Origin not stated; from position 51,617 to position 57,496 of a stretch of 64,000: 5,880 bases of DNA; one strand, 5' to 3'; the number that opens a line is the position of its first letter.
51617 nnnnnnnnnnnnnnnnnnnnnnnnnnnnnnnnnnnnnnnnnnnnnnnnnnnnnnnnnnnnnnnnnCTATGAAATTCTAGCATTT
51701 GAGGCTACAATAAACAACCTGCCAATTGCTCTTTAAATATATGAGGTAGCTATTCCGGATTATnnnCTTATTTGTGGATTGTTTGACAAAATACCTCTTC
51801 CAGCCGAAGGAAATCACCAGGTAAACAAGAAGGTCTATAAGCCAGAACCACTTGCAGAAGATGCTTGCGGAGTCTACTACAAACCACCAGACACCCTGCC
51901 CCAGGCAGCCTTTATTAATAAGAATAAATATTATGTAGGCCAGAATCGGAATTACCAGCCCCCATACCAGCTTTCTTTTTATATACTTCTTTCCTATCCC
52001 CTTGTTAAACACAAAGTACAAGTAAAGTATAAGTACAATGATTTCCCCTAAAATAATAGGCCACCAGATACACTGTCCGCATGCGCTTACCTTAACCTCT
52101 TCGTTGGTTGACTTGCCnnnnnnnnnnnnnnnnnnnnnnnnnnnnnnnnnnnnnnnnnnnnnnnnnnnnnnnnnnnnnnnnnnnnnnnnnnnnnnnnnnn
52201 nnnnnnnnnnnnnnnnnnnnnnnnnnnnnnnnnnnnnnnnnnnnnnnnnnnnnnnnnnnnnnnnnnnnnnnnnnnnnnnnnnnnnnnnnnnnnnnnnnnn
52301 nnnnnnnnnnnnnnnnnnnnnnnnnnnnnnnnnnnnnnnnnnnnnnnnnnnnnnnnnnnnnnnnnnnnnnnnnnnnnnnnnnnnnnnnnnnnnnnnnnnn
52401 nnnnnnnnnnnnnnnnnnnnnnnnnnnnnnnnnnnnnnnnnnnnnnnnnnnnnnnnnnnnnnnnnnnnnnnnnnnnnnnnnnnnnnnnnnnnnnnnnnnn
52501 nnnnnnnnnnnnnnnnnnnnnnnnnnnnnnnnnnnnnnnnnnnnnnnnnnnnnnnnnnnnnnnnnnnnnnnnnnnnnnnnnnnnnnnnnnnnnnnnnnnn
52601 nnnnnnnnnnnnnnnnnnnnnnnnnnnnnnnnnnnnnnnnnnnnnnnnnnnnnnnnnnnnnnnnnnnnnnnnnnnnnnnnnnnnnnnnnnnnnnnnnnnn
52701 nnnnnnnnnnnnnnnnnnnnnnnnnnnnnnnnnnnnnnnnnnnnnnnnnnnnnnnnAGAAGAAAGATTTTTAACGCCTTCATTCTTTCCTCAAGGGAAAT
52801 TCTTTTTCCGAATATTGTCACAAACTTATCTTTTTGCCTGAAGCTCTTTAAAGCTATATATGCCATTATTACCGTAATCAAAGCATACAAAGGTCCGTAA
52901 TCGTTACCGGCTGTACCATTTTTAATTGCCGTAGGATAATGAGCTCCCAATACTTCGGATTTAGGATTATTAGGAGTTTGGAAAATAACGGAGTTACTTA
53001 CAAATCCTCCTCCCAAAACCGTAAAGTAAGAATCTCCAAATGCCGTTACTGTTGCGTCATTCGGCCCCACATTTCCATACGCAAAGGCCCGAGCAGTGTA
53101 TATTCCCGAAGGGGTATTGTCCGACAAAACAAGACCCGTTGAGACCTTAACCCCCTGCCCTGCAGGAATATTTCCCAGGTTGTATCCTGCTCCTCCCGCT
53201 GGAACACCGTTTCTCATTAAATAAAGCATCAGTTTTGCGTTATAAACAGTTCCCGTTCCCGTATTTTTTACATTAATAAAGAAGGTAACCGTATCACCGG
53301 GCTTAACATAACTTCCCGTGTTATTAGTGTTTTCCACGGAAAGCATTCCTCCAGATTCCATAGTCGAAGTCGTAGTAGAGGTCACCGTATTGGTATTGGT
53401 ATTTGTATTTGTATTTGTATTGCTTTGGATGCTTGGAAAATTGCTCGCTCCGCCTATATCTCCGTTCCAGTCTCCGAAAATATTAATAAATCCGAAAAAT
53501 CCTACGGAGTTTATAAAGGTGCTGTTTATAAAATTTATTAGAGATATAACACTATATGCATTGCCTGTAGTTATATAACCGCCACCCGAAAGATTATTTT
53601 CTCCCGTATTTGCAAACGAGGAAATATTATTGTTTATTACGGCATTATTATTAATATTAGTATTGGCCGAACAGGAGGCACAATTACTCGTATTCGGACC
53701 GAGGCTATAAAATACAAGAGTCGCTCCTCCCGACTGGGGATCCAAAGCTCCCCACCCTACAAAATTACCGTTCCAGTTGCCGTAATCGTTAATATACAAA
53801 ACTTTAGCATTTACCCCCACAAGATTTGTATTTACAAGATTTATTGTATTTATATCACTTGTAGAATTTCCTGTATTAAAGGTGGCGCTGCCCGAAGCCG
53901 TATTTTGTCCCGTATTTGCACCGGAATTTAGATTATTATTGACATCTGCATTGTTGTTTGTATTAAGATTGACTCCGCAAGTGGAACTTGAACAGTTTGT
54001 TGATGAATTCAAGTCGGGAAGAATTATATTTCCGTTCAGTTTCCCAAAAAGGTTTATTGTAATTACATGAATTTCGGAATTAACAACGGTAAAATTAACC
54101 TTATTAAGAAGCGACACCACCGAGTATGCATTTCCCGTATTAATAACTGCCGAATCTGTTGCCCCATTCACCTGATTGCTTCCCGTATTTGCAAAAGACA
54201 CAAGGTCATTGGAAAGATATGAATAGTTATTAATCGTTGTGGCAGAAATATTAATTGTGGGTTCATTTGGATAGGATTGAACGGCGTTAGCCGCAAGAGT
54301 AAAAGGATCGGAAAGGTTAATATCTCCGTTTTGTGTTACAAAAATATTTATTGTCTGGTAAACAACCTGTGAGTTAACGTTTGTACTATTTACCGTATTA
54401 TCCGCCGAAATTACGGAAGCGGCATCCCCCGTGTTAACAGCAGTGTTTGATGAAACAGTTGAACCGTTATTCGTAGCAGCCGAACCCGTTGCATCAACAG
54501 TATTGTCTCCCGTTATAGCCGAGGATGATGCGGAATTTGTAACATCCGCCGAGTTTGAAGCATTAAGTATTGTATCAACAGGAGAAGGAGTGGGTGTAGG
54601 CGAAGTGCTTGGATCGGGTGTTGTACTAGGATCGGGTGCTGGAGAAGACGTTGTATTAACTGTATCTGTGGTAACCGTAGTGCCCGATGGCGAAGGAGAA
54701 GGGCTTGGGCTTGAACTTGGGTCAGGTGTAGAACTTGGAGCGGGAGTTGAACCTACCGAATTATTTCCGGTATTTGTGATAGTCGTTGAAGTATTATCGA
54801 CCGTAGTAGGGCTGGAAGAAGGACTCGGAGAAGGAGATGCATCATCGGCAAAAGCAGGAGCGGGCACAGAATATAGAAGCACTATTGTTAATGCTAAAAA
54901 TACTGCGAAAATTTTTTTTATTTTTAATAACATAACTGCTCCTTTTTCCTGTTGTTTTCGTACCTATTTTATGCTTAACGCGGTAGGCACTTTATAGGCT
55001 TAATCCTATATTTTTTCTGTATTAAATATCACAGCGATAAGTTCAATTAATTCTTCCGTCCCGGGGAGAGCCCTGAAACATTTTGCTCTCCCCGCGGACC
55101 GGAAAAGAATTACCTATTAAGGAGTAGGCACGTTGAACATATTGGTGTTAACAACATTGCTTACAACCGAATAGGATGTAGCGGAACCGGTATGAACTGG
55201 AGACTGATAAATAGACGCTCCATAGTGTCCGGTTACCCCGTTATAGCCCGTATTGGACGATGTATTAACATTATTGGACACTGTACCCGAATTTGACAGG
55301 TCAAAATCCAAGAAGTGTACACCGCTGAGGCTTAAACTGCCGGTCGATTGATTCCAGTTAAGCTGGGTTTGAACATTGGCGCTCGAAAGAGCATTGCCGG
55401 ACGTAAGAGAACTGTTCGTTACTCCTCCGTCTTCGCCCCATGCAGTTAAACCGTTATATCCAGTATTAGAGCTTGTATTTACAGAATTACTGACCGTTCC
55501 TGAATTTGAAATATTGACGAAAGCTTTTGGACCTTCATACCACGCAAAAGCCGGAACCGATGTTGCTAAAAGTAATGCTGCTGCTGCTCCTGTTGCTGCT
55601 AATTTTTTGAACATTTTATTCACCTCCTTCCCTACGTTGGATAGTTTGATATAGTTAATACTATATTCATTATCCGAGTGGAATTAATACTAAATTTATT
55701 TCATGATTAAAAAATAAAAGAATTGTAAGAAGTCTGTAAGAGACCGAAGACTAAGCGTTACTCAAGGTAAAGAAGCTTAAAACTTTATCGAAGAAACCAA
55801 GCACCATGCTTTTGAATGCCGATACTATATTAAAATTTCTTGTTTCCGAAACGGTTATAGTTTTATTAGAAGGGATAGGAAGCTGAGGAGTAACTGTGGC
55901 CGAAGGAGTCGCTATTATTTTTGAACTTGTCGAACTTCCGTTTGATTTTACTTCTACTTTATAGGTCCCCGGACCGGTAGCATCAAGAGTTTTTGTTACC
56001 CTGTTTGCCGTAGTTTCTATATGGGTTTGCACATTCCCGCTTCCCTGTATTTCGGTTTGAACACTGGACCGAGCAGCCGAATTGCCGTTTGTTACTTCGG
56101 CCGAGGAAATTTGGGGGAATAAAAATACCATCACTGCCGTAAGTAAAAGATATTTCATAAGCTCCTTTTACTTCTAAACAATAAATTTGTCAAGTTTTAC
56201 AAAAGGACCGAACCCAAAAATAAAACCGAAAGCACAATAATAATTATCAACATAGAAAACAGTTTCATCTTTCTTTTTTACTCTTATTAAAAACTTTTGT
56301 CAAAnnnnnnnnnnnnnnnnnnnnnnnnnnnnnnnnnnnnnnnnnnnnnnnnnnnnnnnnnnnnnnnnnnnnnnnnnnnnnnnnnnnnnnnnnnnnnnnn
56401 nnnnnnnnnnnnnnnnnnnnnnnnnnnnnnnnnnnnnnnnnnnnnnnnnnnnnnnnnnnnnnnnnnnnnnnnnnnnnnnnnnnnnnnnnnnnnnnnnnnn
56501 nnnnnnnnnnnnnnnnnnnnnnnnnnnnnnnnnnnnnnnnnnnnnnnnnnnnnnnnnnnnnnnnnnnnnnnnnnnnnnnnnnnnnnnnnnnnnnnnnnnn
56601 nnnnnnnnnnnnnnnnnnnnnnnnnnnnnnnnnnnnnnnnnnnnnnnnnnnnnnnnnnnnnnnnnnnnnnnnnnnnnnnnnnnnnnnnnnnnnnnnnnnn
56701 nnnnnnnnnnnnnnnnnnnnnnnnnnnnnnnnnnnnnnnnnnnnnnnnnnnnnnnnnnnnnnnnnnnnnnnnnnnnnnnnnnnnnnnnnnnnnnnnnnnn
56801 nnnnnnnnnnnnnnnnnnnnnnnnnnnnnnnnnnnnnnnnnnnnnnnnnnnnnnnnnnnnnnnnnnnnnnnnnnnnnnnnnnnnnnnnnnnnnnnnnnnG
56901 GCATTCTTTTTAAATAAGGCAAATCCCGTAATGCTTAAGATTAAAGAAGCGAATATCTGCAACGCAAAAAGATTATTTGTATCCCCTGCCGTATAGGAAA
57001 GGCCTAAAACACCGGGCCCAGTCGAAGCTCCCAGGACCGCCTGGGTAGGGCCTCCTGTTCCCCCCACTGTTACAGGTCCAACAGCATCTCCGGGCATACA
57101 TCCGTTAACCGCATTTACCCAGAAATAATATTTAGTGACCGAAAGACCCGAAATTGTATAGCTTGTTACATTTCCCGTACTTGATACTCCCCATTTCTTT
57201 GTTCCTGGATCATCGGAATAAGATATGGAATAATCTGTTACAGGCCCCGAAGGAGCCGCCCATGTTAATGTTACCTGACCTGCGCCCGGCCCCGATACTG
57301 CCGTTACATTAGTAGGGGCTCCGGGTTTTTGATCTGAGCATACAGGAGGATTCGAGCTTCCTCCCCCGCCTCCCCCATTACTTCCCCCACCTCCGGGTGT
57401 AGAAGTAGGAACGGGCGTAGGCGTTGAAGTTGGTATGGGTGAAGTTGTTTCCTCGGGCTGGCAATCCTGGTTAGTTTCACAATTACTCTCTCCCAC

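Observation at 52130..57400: Recently duplicated poly-Gly/FN3 module shared by two different surface proteins flanking the sortase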

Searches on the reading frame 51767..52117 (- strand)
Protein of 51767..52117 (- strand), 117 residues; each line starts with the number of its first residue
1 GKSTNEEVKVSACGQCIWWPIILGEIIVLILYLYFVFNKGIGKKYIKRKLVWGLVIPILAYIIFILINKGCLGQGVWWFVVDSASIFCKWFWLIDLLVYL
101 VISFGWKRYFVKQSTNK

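Call 53: search_protein_families(library=pfam, proteins=[window:51767-52117:-], max_evalue=10)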
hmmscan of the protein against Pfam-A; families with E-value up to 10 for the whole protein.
seq(117 aa): 4 families
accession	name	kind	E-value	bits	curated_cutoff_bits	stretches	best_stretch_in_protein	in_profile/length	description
PF09945.14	DUF2177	-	0.0015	19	26.9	1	15-72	39-96/124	Predicted membrane protein (DUF2177)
PF06643.16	DUF1158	-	0.063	14.3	25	1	86-110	54-78/79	Protein of unknown function (DUF1158)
PF00957.27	Synaptobrevin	-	8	6.8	26.4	0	46-67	66-87/89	Synaptobrevin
PF09788.14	Tmemb_55A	-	9.2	5.8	30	1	41-101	181-237/248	Transmembrane protein 55A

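Call 55: predict_structure(alignment_id=A5)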
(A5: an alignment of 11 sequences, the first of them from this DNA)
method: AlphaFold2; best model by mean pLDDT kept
length: 117 residues; sequences in the alignment: 11
mean_pLDDT: 65.7   pTM: 0.49
mean pLDDT of the five models: 65.7, 64.6, 60.0, 59.4, 55.6
residues with pLDDT >= 90: 0; 70-90: 52; 50-70: 53; < 50: 12
segments of 3 or more residues with pLDDT < 50: 1-9, 115-117
pLDDT, mean of each block of 10 residues (from residue 1): 44 65 78 67 54 74 75 59 68 79 71 50
secondary structure, 60 per line:
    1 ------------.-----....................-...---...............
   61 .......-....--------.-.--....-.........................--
elements in order: H19-38 H46-67 H86-89 H91-115

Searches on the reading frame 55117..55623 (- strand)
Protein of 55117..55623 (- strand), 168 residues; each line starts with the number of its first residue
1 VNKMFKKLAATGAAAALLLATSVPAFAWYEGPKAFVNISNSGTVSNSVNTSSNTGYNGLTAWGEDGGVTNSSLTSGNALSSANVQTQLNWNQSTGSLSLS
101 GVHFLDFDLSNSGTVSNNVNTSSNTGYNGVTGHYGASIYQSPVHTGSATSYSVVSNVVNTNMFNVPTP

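Call 5: search_protein_families(library=pfam, proteins=[window:55117-55623:-], max_evalue=0.01)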
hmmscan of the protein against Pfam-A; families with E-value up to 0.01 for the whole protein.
window:55117-55623:- (168 aa): 0 families

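Call 6: search_protein_families(library=ncbifam, proteins=[window:55117-55623:-], max_evalue=0.01)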
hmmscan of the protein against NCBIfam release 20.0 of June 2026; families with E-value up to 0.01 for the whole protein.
window:55117-55623:- (168 aa): 0 families

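Call 53: search_protein_families(library=pfam, proteins=[window:55117-55623:-], max_evalue=10)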
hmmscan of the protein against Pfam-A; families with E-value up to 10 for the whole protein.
window:55117-55623:- (168 aa): 0 families

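Call 71: find_homologous_proteins(query=window:55117-55623:-, max_evalue=0.001)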
Query window:55117-55623:- (168 aa): 27 proteins with E <= 0.001 among 1314 candidates.
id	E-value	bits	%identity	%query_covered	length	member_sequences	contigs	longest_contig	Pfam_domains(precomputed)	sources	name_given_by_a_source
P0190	2.9e-95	334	99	98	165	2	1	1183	-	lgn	-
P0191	1.1e-46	177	62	88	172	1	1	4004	-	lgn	-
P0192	8.9e-46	174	62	88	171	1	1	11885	-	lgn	-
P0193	2.7e-40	156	59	98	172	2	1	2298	-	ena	-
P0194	2.1e-37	147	53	95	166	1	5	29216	-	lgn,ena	-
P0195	1.2e-34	138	54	98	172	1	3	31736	-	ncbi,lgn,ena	-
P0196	1.6e-30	124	55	95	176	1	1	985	-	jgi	-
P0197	2.2e-30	124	51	98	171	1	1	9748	-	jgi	jgi:hypothetical protein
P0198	2.3e-30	124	53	98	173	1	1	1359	-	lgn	-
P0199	5.5e-27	113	49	98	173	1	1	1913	-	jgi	jgi:hypothetical protein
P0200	9.9e-25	105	51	98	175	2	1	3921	-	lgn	-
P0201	4.5e-24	103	47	99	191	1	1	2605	-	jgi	jgi:hypothetical protein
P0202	6.0e-23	100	54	74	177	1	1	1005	-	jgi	jgi:hypothetical protein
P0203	1.9e-22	98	54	74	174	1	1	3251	-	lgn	-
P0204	6.0e-22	96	48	83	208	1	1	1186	-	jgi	jgi:hypothetical protein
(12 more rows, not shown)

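Call 77: predict_structure(alignment_id=A6)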
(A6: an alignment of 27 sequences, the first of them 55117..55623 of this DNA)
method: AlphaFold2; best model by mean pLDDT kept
length: 168 residues; sequences in the alignment: 27
mean_pLDDT: 78.9   pTM: 0.52
mean pLDDT of the five models: 78.9, 77.9, 77.1, 74.1, 73.1
residues with pLDDT >= 90: 34; 70-90: 88; 50-70: 45; < 50: 1
segments of 3 or more residues with pLDDT < 50: none
pLDDT, mean of each block of 10 residues (from residue 1): 53 55 56 84 88 87 89 89 88 66 82 88 87 90 88 85 62
secondary structure, 60 per line:
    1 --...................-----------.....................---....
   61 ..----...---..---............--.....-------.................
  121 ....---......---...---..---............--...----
elements in order: H3-21 E33-53 E57-62 E67-69 E78-89 E92-96 E104-124 E128-133 E137-139 E148-159 E162-164

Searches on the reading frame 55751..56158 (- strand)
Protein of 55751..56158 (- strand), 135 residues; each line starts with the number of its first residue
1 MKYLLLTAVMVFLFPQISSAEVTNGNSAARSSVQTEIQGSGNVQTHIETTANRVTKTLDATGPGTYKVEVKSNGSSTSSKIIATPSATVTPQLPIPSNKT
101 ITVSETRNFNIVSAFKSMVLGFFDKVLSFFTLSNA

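Call 5: search_protein_families(library=pfam, proteins=[window:55751-56158:-], max_evalue=0.01)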
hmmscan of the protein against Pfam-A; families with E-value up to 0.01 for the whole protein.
window:55751-56158:- (135 aa): 0 families

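Call 6: search_protein_families(library=ncbifam, proteins=[window:55751-56158:-], max_evalue=0.01)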
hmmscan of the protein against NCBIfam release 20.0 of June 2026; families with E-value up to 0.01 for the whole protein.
window:55751-56158:- (135 aa): 1 family
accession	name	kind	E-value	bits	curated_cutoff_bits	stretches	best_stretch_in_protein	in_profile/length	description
TIGR04183.1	Por_Secre_tail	domain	0.0087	16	23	1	39-82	30-70/72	T9SS type A sorting domain-containing protein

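Call 53: search_protein_families(library=pfam, proteins=[window:55751-56158:-], max_evalue=10)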
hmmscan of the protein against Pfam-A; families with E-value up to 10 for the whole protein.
window:55751-56158:- (135 aa): 1 family
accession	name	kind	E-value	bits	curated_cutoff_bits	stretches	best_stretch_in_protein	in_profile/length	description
PF18962.6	Por_Secre_tail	-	0.17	12.6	27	1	36-82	28-74/75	Secretion system C-terminal sorting domain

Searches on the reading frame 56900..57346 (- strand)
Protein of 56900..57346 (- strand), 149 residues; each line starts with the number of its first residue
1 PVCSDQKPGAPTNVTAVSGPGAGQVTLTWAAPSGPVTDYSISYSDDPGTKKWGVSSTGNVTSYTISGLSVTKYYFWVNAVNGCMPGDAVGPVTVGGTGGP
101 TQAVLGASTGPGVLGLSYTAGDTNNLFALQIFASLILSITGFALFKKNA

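Call 14: find_homologous_proteins(query=window:56900-57346:-, max_evalue=0.001)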
Query seq(149 aa) (149 aa): 10 proteins with E <= 0.001 among 81 candidates.
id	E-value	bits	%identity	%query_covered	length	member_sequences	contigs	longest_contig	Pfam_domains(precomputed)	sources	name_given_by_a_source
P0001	2.0e-54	202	69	99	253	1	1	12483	PF00041.28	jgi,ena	-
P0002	1.4e-50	189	64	99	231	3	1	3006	PF00041.28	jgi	-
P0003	7.8e-48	180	63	99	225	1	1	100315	-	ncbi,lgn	-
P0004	3.0e-44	169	61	99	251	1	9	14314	PF00041.28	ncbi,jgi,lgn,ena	ncbi:MAG: fibronectin type III domain-containing protein [Candidatus Levyibacteriota bacterium]|jgi:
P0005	8.7e-36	141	65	71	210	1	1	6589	PF00041.28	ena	-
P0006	1.5e-33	134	69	60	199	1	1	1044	PF00041.28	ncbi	-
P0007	5.7e-32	129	75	54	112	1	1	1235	PF00041.28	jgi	jgi:hypothetical protein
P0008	1.7e-14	72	38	89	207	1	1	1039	PF00041.28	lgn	-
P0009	3.9e-14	71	47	56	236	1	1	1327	PF00041.28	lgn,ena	-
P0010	2.3e-10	59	71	27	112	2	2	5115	PF00041.28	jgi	jgi:hypothetical protein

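Call 18: find_encoding_contigs(protein=P0003, flank=10000, max_places=3)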
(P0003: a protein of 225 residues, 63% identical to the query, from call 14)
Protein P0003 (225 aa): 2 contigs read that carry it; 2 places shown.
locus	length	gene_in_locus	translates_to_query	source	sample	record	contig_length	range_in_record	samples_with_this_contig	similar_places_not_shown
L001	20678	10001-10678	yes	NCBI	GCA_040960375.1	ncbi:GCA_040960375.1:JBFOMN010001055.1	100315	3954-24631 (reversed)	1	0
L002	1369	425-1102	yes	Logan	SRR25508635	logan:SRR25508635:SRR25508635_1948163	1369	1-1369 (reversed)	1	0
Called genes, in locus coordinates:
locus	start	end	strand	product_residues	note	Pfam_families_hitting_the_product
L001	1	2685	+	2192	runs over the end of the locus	PF01839:FG-GAP (faint), PF13517:FG-GAP_3 (weak), PF12256:TcdB_toxin_midN, PF25023:TEN_YD-shell, PF05593:RHS_repeat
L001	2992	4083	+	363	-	PF02661:Fic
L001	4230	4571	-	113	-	PF02661:Fic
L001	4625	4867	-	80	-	PF04014:MazE_antitoxin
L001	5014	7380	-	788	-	PF02190:LON_substr_bdg, PF00004:AAA, PF07728:AAA_5 (weak), PF22667:Lon_lid, PF05362:Lon_C, PF13541:ChlI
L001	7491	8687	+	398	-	PF05239:PRC (weak), PF03448:MgtE_N, PF00571:CBS (weak)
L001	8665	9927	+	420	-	PF01566:Nramp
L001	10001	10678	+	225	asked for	-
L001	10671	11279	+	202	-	-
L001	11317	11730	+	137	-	-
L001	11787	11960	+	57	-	PF10055:DUF2292 (weak)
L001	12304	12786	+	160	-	-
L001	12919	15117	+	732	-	-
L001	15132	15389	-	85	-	-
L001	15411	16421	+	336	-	-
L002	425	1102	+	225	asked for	-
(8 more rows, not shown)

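Call 19: find_encoding_contigs(protein=P0004, flank=10000, max_places=3)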
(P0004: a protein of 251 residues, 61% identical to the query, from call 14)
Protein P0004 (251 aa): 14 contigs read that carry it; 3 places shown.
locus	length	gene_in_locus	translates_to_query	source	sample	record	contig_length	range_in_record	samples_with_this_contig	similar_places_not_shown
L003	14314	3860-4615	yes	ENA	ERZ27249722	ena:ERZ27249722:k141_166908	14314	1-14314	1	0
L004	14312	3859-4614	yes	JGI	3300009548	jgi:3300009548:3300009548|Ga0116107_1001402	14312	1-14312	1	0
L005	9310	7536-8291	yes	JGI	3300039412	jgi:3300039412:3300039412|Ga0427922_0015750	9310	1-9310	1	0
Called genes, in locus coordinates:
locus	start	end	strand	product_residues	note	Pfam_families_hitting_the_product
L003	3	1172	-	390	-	?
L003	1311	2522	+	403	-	PF05239:PRC (faint), PF03448:MgtE_N, PF00571:CBS (weak)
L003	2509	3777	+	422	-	PF01566:Nramp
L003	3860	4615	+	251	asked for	PF00041:fn3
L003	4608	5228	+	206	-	PF04203:Sortase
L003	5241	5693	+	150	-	-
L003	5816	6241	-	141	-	-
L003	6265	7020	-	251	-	-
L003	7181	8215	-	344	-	-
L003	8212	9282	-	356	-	PF10502:Peptidase_S26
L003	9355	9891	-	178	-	-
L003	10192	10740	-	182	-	-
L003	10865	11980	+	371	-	-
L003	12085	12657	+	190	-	-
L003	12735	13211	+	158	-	-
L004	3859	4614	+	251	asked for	PF00041:fn3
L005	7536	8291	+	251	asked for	PF00041:fn3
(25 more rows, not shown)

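Call 20: find_encoding_contigs(protein=P0001, flank=10000, max_places=3)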
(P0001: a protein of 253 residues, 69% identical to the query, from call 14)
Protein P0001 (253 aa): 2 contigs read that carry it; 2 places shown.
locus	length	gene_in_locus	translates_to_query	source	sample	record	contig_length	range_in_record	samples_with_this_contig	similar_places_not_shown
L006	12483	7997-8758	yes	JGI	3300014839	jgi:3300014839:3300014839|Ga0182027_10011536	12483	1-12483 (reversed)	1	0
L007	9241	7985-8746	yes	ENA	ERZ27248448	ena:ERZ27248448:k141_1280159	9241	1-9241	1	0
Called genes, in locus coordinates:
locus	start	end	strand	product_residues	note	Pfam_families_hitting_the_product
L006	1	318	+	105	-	?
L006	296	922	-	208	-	PF00702:Hydrolase (weak), PF13419:HAD_2 (weak)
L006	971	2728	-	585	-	-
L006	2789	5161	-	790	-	PF02190:LON_substr_bdg, PF00004:AAA, PF07728:AAA_5, PF22667:Lon_lid, PF05362:Lon_C, PF13541:ChlI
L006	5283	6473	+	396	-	PF05239:PRC (faint), PF03448:MgtE_N, PF00571:CBS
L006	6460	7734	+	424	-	PF01566:Nramp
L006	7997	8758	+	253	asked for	PF00041:fn3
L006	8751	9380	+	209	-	PF04203:Sortase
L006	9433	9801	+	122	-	-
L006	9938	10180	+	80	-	-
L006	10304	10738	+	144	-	-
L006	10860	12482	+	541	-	?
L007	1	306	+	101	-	?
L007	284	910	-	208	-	PF00702:Hydrolase (weak), PF13419:HAD_2 (weak)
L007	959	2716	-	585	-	-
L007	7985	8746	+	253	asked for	PF00041:fn3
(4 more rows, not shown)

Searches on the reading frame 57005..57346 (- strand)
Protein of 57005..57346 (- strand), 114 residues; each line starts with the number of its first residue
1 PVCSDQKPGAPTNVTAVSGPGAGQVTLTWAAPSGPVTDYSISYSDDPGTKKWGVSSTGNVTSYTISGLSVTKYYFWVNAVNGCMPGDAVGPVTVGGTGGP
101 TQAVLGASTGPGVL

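Call 58: search_protein_representatives(alignment_id=A4)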
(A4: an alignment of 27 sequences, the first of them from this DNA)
Query: 27 sequences, 114 profile positions. Proteins with E-value up to 0.001 (for the whole library): 67857; up to 1e-10: 22543; up to 1e-30: 3066. The best 150 are listed.
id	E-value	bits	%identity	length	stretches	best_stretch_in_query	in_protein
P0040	0.0e+00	1217.7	-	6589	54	5-96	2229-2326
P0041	8.8e-293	966.4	-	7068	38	7-91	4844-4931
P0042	1.6e-253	839.9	-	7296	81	6-81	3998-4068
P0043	3.8e-251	832.2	-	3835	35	8-94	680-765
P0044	2.0e-242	804.1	-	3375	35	7-90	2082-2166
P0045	1.3e-233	775.7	-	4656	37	7-90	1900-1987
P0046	2.5e-220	732.9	-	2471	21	6-97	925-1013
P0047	2.6e-213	710.3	-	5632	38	7-103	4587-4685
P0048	2.4e-203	678.2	-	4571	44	7-99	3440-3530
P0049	1.3e-198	662.9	-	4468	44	7-105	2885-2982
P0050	3.6e-197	658.3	-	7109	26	10-99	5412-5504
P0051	4.8e-197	657.9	-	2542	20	5-95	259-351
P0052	5.3e-197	657.7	-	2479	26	6-102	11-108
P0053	1.2e-193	647.0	-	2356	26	6-92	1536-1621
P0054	2.1e-192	642.9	-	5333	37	7-94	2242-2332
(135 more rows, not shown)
